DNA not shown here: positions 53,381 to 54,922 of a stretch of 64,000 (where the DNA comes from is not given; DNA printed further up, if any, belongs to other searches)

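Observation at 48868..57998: Two-strand supercluster: a 2-oxoacid chain-elongation module converging on an E1alpha-E1beta-E2 complex whose operon ends in a LeuA/CimA-like synthase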

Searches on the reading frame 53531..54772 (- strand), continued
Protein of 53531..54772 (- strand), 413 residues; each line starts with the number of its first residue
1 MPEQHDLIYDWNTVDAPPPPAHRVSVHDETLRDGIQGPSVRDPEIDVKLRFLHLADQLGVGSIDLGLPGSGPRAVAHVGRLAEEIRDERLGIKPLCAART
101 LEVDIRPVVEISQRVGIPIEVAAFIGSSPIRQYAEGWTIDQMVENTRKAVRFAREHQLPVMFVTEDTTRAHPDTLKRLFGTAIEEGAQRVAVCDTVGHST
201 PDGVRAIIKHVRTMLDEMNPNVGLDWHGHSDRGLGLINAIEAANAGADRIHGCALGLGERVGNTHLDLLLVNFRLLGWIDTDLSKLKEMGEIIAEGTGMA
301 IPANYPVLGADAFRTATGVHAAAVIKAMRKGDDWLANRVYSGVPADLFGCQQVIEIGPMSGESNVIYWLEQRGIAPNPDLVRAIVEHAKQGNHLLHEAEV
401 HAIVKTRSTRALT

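Call 43: search_protein_families(library=pfam, proteins=[P0122, P0138, P0189, P0199, P0205, P0224, P0133, P0147, P0162, P0229], max_evalue=0.00001)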
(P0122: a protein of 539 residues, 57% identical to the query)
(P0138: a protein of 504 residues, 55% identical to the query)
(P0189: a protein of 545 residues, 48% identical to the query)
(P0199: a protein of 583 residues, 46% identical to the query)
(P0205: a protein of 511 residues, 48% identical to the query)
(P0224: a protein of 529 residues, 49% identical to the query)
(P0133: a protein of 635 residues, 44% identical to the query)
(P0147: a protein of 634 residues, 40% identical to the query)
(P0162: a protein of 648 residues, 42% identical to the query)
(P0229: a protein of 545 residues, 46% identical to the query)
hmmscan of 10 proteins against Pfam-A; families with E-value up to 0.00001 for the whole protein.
P0122 (539 aa): 1 family
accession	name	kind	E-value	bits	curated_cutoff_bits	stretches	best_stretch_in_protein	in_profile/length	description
PF00682.25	HMGL-like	-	2e-43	149.1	29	1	60-324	2-256/260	HMGL-like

P0138 (504 aa): 1 family
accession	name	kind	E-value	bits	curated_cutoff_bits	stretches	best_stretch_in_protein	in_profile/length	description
PF00682.25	HMGL-like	-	2.7e-42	145.4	29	1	219-477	2-250/260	HMGL-like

P0189 (545 aa): 2 families
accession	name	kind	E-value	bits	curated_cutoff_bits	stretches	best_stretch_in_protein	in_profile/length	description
PF00682.25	HMGL-like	-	5.5e-46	157.5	29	1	261-510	3-243/260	HMGL-like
PF21926.2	FeeM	-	3.9e-08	33.7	27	1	18-164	4-135/158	N-acyl amino acid synthase FeeM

P0199 (583 aa): 2 families
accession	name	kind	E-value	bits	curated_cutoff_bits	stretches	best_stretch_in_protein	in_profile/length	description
PF00682.25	HMGL-like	-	9.5e-40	137.1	29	1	289-542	2-243/260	HMGL-like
PF21926.2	FeeM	-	1e-07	32.3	27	0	137-219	76-158/158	N-acyl amino acid synthase FeeM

P0205 (511 aa): 1 family
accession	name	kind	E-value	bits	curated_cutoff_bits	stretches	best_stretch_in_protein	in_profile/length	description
PF00682.25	HMGL-like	-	2.1e-39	136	29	1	215-482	2-258/260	HMGL-like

P0224 (529 aa): 3 families
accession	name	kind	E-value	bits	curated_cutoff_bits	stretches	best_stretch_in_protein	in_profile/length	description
PF00682.25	HMGL-like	-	2.7e-37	129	29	1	251-503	3-243/260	HMGL-like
PF21926.2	FeeM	-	1.4e-10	41.6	27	1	29-196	1-158/158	N-acyl amino acid synthase FeeM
PF13444.12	Acetyltransf_5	-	8.1e-08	33.3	22.4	1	33-134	1-95/102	Acetyltransferase (GNAT) domain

P0133 (635 aa): 1 family
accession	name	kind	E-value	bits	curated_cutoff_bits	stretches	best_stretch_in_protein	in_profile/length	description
PF00682.25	HMGL-like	-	9.3e-45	153.5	29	1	28-292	2-255/260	HMGL-like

P0147 (634 aa): 1 family
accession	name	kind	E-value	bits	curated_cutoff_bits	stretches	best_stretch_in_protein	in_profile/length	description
PF00682.25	HMGL-like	-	2.5e-44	152.1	29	1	21-289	2-258/260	HMGL-like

P0162 (648 aa): 1 family
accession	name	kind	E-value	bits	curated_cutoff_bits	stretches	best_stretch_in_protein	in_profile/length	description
PF00682.25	HMGL-like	-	2.6e-43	148.8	29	1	42-296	3-245/260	HMGL-like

P0229 (545 aa): 2 families
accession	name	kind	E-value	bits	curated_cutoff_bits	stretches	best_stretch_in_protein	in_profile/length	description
PF00682.25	HMGL-like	-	1.1e-39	136.8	29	1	28-295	2-256/260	HMGL-like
PF01799.25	Fer2_2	-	2.9e-28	98.3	30.3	1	426-501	1-75/75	[2Fe-2S] binding domain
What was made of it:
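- Tried and rejected: The fusions found were instead to GNAT/FeeM-like and 2Fe-2S domains (call 43).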

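Call 44: search_protein_families(library=ncbifam, proteins=[L075:8308-9846:+, L075:6383-7654:+, L075:4901-5935:+, L075:2824-4419:+, L015:7838-9067:+, L015:14277-15506:+, L015:4374-5702:+, L081:8686-9939:+, L078:2948-5095:+, L021:6771-7973:+], max_evalue=1e-30)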
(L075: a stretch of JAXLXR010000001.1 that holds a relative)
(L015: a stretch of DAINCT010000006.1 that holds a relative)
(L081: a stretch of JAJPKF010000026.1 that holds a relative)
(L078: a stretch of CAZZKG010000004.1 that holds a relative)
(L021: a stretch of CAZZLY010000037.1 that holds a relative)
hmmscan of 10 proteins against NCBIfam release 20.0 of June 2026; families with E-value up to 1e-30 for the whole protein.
L075:8308-9846:+ (512 aa): 30 families (the best 25 are shown)
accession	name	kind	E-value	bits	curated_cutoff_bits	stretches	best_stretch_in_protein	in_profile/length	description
TIGR01930.1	AcCoA-C-Actrans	subfamily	1e-126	423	240.55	1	115-510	1-385/385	acetyl-CoA C-acyltransferase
NF006552.0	PRK09051.1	subfamily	3.7e-121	405.1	565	1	112-511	5-394/395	beta-ketothiolase BktB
NF042999.1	bketothiol_BktB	equivalog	2.4e-114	382.7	725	1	112-511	4-393/394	beta-ketothiolase BktB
NF006086.0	PRK08235.1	equivalog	2.9e-109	365.8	526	1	113-510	4-391/393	acetyl-CoA C-acetyltransferase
NF004853.0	PRK06205.1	subfamily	1.8e-108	363.2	551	1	113-512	4-403/404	acetyl-CoA C-acetyltransferase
NF004206.0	PRK05656.1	subfamily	2.3e-107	359.5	688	1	112-511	3-392/392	acetyl-CoA C-acetyltransferase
TIGR02430.1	pcaF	equivalog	7.5e-105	351.2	597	1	134-511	14-399/400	3-oxoadipyl-CoA thiolase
NF006551.0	PRK09050.1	subfamily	8e-105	351.2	605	1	134-511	15-400/401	3-oxoadipyl-CoA thiolase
NF005805.0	PRK07661.1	equivalog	2.5e-99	332.8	633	1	112-510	3-389/391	acetyl-CoA C-acetyltransferase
NF006001.0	PRK08131.1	equivalog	2.8e-94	316.3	622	1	134-511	15-399/401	3-oxoadipyl-CoA thiolase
NF005404.0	PRK06954.1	subfamily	1.8e-90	303.8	687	1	112-510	8-395/397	acetyl-CoA C-acetyltransferase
NF005033.0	PRK06445.1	equivalog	7.1e-90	302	511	1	113-511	5-394/395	acetyl-CoA C-acetyltransferase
NF006510.0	PRK08947.1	equivalog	1.7e-88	297.2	519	1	112-511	3-386/387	acetyl-CoA C-acyltransferase FadA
NF042967.1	AcCoAtase_PhaA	equivalog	5.7e-86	289.1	740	1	112-511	3-395/396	acetyl-CoA acetyltransferase PhaA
NF005890.0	PRK07851.1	equivalog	8.3e-86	288.5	580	1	268-511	166-404/406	acetyl-CoA C-acetyltransferase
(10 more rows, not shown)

L075:6383-7654:+ (423 aa): 0 families

L075:4901-5935:+ (344 aa): 0 families

L075:2824-4419:+ (531 aa): 0 families

L015:7838-9067:+ (409 aa): 0 families

L015:14277-15506:+ (409 aa): 30 families (the best 25 are shown)
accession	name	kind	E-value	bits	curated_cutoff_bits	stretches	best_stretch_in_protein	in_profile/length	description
NF006552.0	PRK09051.1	subfamily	9.4e-149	495.9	565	1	7-397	2-395/395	beta-ketothiolase BktB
TIGR01930.1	AcCoA-C-Actrans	subfamily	1.1e-140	469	240.55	1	13-395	1-385/385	acetyl-CoA C-acyltransferase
NF042999.1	bketothiol_BktB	equivalog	1.5e-139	465.7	725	1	7-396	1-393/394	beta-ketothiolase BktB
NF004853.0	PRK06205.1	subfamily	5e-124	414.4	551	1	9-397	2-403/404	acetyl-CoA C-acetyltransferase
NF004206.0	PRK05656.1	subfamily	5.1e-119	397.8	688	1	9-395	2-391/392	acetyl-CoA C-acetyltransferase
TIGR02430.1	pcaF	equivalog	2.1e-117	392.6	597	1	9-397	1-400/400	3-oxoadipyl-CoA thiolase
NF006086.0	PRK08235.1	equivalog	1.1e-116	390.1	526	1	12-395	5-391/393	acetyl-CoA C-acetyltransferase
NF006551.0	PRK09050.1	subfamily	4.2e-115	385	605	1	9-397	2-401/401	3-oxoadipyl-CoA thiolase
NF006001.0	PRK08131.1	equivalog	2.9e-107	359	622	1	10-397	3-400/401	3-oxoadipyl-CoA thiolase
NF005805.0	PRK07661.1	equivalog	1.4e-106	356.7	633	1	10-396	3-390/391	acetyl-CoA C-acetyltransferase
NF042967.1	AcCoAtase_PhaA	equivalog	4.5e-100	335.6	740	1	9-397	2-396/396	acetyl-CoA acetyltransferase PhaA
NF006553.0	PRK09052.1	equivalog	2.8e-99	332.9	567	1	7-397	4-399/399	acetyl-CoA C-acyltransferase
NF005152.0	PRK06633.1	equivalog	8.5e-99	330.8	675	1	7-397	1-392/392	acetyl-CoA C-acetyltransferase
NF006510.0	PRK08947.1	equivalog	7.4e-98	328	519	1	9-396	2-386/387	acetyl-CoA C-acyltransferase FadA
NF005033.0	PRK06445.1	equivalog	6.7e-96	321.8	511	1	8-396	2-394/395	acetyl-CoA C-acetyltransferase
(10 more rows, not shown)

L015:4374-5702:+ (442 aa): 16 families
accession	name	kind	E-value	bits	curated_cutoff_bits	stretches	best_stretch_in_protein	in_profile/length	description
TIGR03150.1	fabF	equivalog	6.6e-192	637.6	493.75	1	28-434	1-407/407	beta-ketoacyl-ACP synthase II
NF005589.0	PRK07314.1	subfamily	1.6e-185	616.8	387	1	26-436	2-412/413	beta-ketoacyl-ACP synthase II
NF004970.0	PRK06333.1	subfamily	9.8e-163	541.9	525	1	27-435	3-421/424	beta-ketoacyl-ACP synthase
NF006274.0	PRK08439.1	equivalog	9.4e-144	479.1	621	1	28-435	2-405/406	beta-ketoacyl-ACP synthase II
NF006434.0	PRK08722.1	equivalog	1.8e-140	468.5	759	1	27-435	3-413/414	beta-ketoacyl-ACP synthase II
NF005935.0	PRK07967.1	equivalog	8.8e-107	357.4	630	1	28-436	2-404/406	beta-ketoacyl-ACP synthase I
NF005916.1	PRK07910.1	equivalog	9.9e-102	340.9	560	1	28-434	12-416/418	KasA/KasB family beta-ketoacyl-ACP synthase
NF006587.0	PRK09116.1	equivalog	3e-99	332.6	470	1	28-435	2-406/408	beta-ketoacyl-ACP synthase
NF005076.0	PRK06501.1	equivalog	2.4e-93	313.3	629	1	175-434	162-421/425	beta-ketoacyl-ACP synthase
NF006618.0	PRK09185.1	subfamily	1.1e-79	268.3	407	1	29-435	4-392/394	beta-ketoacyl-ACP synthase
NF005490.0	PRK07103.1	equivalog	1.1e-72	245.4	445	1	27-435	3-412/414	polyketide beta-ketoacyl:acyl carrier protein synthase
NF004618.0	PRK05952.1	equivalog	3.4e-72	243.5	455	1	29-435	3-382/384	beta-ketoacyl-ACP synthase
NF058662.1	cispenta_AmcF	equivalog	2.6e-60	204.4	325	1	30-434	2-368/369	cispentacin biosynthesis acyltransferase subunit AmcF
NF045894.1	PKS_plus_SDR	equivalog_domain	3.4e-43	147.6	1740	1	73-403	64-386/1515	type I polyketide synthase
NF040607.1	mycolic_Pks13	equivalog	3.6e-38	130.8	2100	1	25-436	98-526/1680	polyketide synthase Pks13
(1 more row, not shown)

L081:8686-9939:+ (417 aa): 0 families

L078:2948-5095:+ (715 aa): 4 families
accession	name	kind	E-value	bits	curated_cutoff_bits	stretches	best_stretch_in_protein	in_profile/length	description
NF045493.1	HydDutCoALig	equivalog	2.7e-196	654.2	1300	1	19-711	5-697/698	4-hydroxybutyrate--CoA ligase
TIGR02717.1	AcCoA-syn-alpha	equivalog_domain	1.3e-158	528.4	567.15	1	18-463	2-446/447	acetate--CoA ligase alpha subunit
NF045494.1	AcCoALig_Archglob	equivalog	1.8e-149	499.2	1200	2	9-465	210-664/665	acetate--CoA ligase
NF045492.1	HydPropCoALig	equivalog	2.2e-136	456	1300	2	12-465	243-698/700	3-hydroxypropionate--CoA ligase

L021:6771-7973:+ (400 aa): 0 families

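Call 63: find_encoding_contigs(protein=P0098, flank=10000, max_places=1)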
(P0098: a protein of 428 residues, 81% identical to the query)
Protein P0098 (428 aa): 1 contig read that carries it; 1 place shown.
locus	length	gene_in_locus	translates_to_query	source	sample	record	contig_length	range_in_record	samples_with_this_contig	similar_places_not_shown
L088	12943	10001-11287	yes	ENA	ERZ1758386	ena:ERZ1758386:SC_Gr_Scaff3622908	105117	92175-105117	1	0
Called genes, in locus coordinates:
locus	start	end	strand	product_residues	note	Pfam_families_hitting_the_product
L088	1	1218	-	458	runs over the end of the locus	PF01225:Mur_ligase, PF08245:Mur_ligase_M, PF02875:Mur_ligase_C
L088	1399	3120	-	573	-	PF03717:PBP_dimer, PF00905:Transpeptidase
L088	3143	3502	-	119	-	-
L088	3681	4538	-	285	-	PF01795:Methyltransf_5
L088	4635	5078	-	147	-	PF02381:MraZ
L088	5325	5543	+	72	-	PF07311:Dodecin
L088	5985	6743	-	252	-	PF00075:RNase_H, PF13456:RVT_3, PF12680:SnoaL_2 (weak)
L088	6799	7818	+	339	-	PF00676:E1_dh, PF13292:DXP_synthase_N (weak)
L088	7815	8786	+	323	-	PF02779:Transket_pyr, PF02780:Transketolase_C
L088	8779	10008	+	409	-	PF00364:Biotin_lipoyl, PF02817:E3_binding, PF00198:2-oxoacid_dh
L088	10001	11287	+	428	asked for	PF00682:HMGL-like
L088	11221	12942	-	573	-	?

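Call 64: find_encoding_contigs(protein=P0096, flank=10000, max_places=1)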
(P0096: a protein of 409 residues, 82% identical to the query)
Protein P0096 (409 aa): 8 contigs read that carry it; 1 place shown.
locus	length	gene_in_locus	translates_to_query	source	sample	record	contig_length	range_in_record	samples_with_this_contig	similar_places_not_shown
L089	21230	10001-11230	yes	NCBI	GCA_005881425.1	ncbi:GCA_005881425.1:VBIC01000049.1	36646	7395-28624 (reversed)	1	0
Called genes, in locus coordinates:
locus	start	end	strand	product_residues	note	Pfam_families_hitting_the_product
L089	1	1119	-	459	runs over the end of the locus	PF01225:Mur_ligase, PF08245:Mur_ligase_M, PF02875:Mur_ligase_C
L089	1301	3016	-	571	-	PF03717:PBP_dimer, PF00905:Transpeptidase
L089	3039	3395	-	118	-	-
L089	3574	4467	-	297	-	PF01795:Methyltransf_5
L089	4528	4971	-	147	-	PF02381:MraZ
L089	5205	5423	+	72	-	PF07311:Dodecin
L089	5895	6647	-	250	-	PF00075:RNase_H, PF13456:RVT_3, PF12680:SnoaL_2 (weak)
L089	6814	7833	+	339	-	PF00676:E1_dh, PF13292:DXP_synthase_N (weak)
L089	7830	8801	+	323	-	PF02779:Transket_pyr, PF02780:Transketolase_C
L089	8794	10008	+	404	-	PF00364:Biotin_lipoyl, PF02817:E3_binding, PF00198:2-oxoacid_dh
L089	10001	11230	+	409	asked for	PF00682:HMGL-like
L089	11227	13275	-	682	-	PF00330:Aconitase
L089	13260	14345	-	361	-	PF00180:Iso_dh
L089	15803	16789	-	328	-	PF02779:Transket_pyr, PF02780:Transketolase_C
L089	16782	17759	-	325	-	PF00676:E1_dh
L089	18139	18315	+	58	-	PF06689:zf-C4_ClpX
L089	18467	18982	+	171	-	-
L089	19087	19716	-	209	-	PF01596:Methyltransf_3, PF04989:RMNT_CmcI (weak), PF13578:Methyltransf_24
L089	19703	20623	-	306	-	PF08543:Phos_pyr_kin, PF00294:PfkB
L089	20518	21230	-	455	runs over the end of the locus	PF02133:Transp_cyt_pur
